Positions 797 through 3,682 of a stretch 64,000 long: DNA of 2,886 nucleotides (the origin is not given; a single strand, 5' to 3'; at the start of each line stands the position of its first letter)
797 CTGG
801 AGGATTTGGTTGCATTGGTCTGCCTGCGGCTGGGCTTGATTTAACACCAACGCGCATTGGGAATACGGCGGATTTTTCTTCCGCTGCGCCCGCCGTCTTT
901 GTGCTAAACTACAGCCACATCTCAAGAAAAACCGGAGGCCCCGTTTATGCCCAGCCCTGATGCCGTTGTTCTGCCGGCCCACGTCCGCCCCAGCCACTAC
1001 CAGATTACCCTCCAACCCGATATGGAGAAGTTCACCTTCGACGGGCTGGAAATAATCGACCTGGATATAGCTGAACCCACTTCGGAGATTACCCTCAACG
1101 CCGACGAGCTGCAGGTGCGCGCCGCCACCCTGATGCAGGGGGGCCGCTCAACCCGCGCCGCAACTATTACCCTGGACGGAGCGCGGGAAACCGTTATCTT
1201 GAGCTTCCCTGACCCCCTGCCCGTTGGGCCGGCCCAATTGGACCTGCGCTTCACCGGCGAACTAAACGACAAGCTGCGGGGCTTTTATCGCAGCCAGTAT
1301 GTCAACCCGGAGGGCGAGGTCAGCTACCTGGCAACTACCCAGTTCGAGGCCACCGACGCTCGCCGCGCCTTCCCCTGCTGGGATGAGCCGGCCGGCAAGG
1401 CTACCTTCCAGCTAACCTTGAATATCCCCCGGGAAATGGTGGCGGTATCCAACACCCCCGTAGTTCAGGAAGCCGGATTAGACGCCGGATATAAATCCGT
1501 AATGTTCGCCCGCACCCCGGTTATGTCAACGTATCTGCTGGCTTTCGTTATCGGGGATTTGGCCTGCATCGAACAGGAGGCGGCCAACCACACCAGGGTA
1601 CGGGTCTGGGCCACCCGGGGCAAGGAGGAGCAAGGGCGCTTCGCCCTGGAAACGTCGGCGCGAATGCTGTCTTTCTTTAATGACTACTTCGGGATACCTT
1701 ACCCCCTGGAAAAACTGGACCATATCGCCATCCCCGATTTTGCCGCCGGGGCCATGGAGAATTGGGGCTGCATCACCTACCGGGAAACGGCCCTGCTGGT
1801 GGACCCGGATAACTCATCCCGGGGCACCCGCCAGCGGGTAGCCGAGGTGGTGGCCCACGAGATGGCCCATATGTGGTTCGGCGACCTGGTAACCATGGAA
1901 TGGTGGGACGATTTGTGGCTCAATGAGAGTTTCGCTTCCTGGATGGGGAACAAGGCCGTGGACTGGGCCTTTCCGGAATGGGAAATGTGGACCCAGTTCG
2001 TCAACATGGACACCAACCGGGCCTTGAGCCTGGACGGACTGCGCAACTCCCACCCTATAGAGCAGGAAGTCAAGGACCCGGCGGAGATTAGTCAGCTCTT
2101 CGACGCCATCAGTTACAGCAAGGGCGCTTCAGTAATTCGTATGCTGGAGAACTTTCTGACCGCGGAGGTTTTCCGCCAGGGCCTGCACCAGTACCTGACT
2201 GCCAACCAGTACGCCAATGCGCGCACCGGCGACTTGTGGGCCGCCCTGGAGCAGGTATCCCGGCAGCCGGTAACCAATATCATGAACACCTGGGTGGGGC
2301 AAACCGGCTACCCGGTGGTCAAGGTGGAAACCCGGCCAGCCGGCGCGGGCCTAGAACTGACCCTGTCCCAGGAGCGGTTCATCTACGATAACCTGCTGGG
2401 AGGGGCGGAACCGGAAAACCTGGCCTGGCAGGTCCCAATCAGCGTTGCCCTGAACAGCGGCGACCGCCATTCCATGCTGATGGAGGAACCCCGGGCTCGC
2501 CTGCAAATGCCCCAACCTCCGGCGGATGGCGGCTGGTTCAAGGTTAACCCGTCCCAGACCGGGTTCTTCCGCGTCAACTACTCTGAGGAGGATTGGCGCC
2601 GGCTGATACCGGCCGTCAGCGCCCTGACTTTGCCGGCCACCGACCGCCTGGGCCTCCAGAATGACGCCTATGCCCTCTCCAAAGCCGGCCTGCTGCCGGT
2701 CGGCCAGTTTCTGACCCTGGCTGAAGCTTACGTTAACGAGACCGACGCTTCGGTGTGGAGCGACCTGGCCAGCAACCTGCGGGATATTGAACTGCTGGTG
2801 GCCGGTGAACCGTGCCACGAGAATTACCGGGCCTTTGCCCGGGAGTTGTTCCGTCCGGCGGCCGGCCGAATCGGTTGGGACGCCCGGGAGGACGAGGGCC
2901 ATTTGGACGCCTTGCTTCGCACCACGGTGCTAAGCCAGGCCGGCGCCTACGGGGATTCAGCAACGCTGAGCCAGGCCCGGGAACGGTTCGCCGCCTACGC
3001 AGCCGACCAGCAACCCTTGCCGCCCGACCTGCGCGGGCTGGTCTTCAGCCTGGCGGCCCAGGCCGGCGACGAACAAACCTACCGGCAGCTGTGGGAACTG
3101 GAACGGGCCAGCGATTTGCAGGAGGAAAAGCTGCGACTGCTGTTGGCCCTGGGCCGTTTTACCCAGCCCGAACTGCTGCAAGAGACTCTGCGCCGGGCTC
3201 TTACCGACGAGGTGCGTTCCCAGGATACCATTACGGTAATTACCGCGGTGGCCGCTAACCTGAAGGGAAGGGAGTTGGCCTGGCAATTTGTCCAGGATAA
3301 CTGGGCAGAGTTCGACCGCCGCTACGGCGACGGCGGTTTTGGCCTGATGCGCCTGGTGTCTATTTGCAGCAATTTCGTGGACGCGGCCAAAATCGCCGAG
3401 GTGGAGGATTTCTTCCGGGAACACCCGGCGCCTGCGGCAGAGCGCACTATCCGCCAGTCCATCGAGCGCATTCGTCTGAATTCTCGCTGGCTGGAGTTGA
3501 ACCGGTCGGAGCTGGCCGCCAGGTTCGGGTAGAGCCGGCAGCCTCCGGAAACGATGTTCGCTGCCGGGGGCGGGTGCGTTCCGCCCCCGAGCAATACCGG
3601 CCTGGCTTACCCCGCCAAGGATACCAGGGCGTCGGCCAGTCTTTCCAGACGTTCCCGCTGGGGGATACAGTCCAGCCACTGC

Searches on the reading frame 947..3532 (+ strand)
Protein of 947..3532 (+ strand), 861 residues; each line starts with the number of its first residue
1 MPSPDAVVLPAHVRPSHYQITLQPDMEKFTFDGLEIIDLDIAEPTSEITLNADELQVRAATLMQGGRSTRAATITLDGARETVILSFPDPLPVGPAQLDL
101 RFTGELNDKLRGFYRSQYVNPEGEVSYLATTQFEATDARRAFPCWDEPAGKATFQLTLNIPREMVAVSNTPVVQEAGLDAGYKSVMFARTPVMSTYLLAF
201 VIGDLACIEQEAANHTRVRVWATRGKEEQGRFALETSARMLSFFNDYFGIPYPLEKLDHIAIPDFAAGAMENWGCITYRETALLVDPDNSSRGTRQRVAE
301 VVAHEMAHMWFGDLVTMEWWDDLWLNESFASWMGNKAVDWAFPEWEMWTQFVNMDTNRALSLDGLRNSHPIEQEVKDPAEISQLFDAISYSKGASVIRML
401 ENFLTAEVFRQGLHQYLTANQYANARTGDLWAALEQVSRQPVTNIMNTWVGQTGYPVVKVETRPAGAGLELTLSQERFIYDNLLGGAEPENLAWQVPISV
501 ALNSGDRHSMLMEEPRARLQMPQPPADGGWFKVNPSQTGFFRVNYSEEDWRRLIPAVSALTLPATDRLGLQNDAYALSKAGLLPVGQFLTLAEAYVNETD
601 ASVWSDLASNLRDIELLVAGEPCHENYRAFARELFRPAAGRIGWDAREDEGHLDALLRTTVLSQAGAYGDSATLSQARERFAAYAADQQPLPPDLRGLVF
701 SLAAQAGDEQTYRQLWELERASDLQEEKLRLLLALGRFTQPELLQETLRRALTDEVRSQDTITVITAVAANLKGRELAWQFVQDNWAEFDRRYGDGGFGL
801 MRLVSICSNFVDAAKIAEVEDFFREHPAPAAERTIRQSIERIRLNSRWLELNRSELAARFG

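Call 55: search_protein_families(library=pfam, proteins=[window:947-3532:+])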
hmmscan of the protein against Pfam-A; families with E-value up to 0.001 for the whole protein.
window:947-3532:+ (861 aa): 3 families
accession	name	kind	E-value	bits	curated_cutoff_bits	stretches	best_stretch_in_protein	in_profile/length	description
PF11838.14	ERAP1_C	-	3.3e-92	309.8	38.2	1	530-843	1-317/318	ERAP1-like C-terminal domain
PF01433.26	Peptidase_M1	-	5.8e-89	297.9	27.7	1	232-449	1-218/218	Peptidase family M1 domain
PF17900.6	Peptidase_M1_N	-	7.6e-52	176.6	25.8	1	15-197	2-186/186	Peptidase M1 N-terminal domain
